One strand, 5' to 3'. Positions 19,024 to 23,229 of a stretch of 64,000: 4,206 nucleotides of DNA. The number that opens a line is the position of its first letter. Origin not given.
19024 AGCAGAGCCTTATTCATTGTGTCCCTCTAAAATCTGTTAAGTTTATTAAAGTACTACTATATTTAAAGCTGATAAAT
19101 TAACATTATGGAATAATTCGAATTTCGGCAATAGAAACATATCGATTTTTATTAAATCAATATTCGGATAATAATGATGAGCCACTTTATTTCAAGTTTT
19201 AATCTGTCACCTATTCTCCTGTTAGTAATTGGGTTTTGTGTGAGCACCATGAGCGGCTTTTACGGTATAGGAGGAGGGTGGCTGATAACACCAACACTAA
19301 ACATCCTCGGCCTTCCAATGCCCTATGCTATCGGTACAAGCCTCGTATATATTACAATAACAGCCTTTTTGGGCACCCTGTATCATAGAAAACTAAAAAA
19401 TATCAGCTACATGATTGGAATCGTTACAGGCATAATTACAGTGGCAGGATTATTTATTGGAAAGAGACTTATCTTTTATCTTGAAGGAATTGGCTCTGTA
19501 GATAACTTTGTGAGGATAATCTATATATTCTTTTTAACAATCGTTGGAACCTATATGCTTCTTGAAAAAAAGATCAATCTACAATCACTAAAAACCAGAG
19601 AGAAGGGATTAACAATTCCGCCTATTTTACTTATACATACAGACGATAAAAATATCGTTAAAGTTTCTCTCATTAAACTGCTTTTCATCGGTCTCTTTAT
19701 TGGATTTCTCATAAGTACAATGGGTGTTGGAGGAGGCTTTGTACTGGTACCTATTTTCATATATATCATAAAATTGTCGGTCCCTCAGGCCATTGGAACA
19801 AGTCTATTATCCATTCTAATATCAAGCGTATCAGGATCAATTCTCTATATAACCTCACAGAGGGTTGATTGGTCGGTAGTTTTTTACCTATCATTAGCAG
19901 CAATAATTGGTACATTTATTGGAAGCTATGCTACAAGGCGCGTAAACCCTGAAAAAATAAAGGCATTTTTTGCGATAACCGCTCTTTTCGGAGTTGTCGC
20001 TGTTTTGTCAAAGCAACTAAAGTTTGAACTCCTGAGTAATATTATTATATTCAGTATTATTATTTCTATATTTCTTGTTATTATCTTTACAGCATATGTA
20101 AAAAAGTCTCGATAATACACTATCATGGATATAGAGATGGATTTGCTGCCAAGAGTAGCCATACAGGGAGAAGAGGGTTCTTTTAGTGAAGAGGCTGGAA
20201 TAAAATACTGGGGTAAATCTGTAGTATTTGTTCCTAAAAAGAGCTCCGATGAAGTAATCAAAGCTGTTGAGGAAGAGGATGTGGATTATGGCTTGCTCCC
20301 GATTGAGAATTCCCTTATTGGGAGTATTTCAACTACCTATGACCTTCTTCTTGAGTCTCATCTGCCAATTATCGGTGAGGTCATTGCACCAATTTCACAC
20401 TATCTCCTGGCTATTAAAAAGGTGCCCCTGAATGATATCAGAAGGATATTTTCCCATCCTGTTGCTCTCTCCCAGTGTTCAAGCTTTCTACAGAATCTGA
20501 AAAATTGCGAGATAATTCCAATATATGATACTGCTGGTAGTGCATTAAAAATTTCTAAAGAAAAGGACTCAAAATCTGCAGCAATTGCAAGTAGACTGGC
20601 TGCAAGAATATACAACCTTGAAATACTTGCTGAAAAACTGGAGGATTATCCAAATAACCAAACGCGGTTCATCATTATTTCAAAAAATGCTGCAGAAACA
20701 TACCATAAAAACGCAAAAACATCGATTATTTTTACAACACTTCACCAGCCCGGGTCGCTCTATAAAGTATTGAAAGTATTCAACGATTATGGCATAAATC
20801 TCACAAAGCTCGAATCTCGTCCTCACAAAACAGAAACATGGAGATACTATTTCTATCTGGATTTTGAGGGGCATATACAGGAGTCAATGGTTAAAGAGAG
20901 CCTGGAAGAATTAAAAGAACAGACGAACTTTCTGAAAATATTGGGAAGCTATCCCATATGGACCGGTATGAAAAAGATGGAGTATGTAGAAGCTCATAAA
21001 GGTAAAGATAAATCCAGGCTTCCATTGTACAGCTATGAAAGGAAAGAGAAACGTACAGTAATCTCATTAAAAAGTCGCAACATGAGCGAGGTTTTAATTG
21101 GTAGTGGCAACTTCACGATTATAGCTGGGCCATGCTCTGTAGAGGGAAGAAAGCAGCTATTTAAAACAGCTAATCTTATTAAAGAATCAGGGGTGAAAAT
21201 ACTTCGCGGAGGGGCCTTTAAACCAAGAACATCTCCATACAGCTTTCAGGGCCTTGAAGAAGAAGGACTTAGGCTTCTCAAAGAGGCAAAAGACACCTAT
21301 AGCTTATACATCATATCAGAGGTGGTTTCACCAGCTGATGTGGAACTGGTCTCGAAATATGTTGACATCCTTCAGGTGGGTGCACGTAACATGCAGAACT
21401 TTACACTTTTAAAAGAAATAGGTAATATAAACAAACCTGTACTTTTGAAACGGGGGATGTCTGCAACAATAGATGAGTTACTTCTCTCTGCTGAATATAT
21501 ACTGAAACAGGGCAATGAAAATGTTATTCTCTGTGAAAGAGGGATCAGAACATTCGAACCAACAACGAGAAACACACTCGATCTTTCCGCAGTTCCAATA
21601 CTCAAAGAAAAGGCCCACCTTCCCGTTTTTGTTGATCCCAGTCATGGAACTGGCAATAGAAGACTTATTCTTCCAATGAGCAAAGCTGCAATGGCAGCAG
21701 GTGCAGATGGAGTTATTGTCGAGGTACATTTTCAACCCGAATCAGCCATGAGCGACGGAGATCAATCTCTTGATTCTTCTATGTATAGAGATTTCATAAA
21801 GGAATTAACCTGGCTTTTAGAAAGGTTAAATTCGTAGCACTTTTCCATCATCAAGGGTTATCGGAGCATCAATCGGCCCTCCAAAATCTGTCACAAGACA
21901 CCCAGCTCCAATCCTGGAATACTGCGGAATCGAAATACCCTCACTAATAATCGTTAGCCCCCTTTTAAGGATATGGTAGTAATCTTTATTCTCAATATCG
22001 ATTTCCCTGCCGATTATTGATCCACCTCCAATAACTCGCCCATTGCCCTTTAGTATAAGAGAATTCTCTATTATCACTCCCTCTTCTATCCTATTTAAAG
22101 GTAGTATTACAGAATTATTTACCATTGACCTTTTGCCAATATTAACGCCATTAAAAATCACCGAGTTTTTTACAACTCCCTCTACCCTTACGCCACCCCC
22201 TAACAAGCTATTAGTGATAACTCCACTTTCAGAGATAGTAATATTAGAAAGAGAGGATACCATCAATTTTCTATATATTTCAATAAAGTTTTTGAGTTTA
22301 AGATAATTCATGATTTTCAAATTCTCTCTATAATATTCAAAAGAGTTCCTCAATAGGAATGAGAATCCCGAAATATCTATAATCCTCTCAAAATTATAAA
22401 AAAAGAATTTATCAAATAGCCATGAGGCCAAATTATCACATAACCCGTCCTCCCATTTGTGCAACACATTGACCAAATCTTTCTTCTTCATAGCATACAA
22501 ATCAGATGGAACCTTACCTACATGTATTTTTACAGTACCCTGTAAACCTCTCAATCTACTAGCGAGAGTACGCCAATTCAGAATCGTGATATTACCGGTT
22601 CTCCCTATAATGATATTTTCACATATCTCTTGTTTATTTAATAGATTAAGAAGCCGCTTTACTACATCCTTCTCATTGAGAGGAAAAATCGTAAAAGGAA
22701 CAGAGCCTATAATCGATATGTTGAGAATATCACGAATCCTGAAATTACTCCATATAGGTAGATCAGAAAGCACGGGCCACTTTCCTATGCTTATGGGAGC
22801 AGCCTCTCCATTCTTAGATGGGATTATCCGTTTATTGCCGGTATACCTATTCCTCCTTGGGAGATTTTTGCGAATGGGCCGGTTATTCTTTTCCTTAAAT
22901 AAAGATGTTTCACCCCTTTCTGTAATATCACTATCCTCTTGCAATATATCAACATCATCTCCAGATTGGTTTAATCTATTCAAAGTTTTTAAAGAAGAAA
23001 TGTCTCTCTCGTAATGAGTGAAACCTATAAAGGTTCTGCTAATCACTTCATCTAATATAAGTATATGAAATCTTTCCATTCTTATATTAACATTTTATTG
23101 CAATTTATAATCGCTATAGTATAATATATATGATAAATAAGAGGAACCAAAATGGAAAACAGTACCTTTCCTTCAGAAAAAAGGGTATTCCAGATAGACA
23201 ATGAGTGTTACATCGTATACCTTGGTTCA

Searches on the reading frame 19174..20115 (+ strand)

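Call 20: search_protein_families(library=pfam, proteins=[window:19174-20115:+], max_evalue=0.00001)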
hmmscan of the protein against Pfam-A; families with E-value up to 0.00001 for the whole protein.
window:19174-20115:+ (313 aa): 1 family
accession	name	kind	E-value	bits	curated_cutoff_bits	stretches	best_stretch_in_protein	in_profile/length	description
PF01925.25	TauE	-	3.3e-48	164.9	32.6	1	16-273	1-233/237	Sulfite exporter TauE/SafE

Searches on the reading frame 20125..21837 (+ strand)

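Call 20: search_protein_families(library=pfam, proteins=[window:20125-21837:+], max_evalue=0.00001)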
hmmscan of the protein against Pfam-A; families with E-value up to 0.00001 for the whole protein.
window:20125-21837:+ (570 aa): 4 families
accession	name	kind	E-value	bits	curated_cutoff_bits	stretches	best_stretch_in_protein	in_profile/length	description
PF00793.26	DAHP_synth_1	-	6.7e-83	278.1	25.5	1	317-563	8-266/270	DAHP synthetase I family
PF00800.23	PDT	-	2.8e-62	210.2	25.2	1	11-188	1-179/181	Prephenate dehydratase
PF03102.20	NeuB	-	5.9e-11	42.7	22.1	1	375-559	51-227/241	NeuB family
PF01842.31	ACT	-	9.3e-08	32.2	27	1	201-264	3-65/66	ACT domain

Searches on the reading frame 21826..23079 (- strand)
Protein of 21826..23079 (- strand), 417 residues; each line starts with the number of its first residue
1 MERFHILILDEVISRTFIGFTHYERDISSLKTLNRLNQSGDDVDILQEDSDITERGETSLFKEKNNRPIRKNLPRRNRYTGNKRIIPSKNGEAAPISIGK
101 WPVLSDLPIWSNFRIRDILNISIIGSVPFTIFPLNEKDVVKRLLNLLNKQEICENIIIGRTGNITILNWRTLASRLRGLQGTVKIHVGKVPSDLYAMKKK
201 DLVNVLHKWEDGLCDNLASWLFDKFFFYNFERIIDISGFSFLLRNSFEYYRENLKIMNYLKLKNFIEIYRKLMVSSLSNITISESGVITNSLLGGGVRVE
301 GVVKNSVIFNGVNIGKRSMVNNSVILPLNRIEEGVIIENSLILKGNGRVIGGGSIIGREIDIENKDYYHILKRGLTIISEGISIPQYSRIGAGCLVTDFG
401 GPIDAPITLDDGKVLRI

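Call 19: search_protein_families(library=pfam, proteins=[window:21826-23079:-], max_evalue=0.00001)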
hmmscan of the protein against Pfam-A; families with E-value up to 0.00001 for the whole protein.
window:21826-23079:- (417 aa): 1 family
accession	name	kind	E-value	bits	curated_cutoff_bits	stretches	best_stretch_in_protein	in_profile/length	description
PF24894.1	Hexapep_GlmU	-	1.3e-10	41.7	23.3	1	284-378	12-104/104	GlmU-like, C-terminal hexapeptide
